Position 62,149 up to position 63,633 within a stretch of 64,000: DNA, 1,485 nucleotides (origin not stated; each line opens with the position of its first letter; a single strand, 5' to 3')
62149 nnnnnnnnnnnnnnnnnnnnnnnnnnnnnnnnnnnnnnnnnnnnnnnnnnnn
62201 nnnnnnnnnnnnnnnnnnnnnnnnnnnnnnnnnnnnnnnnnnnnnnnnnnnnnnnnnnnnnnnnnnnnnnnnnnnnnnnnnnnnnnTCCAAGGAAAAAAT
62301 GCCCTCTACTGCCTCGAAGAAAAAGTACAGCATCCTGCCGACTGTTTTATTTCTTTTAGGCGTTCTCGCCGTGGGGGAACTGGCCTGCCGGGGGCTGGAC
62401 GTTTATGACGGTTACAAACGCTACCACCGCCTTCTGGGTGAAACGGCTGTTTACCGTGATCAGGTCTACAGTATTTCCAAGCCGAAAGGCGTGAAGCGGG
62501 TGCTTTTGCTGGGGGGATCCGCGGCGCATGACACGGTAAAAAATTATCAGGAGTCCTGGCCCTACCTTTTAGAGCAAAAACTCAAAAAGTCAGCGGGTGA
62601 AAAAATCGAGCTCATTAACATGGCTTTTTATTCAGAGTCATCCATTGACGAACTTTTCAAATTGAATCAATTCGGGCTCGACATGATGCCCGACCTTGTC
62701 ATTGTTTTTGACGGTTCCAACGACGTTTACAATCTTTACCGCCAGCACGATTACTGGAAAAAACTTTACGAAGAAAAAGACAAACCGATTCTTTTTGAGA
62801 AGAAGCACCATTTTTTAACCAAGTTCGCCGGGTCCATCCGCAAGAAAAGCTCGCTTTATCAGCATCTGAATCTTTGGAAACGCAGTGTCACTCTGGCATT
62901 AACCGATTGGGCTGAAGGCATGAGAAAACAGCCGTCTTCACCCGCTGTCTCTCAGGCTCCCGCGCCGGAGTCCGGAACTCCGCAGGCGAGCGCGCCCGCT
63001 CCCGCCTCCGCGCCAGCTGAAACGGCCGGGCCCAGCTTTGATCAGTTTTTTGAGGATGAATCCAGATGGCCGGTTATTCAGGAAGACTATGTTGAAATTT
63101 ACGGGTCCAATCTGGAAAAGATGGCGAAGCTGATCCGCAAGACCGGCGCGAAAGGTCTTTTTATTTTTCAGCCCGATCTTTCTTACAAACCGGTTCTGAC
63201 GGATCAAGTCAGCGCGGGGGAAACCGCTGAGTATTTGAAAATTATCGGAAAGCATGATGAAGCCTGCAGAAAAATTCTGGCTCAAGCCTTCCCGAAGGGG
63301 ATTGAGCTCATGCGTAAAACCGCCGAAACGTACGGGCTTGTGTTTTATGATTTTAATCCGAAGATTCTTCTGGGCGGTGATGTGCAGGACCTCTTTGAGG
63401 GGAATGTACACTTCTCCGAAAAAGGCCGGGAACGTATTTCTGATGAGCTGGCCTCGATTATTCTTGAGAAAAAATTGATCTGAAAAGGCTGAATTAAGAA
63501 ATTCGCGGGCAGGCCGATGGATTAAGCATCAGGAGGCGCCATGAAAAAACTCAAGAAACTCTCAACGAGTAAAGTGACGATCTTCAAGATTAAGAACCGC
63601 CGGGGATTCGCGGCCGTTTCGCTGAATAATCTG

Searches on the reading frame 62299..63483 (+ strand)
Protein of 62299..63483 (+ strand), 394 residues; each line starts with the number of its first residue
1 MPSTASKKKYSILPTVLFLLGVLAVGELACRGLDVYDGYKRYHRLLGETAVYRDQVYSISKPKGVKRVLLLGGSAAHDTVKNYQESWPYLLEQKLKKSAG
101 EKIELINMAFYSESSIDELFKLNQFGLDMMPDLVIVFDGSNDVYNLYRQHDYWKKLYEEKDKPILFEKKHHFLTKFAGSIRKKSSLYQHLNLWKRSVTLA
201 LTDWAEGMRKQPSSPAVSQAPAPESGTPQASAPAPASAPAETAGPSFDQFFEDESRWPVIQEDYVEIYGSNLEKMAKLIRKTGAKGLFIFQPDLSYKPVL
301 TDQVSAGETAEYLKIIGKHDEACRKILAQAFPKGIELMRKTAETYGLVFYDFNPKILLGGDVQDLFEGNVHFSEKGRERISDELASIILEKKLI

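Call 8: search_protein_families(library=pfam, proteins=[window:62299-63483:+], max_evalue=0.001)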
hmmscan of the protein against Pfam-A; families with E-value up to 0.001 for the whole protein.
window:62299-63483:+ (394 aa): 1 family
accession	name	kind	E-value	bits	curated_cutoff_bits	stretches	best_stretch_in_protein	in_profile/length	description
PF13472.12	Lipase_GDSL_2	-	1.7e-05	25.9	32.9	0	71-149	2-81/178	GDSL-like Lipase/Acylhydrolase family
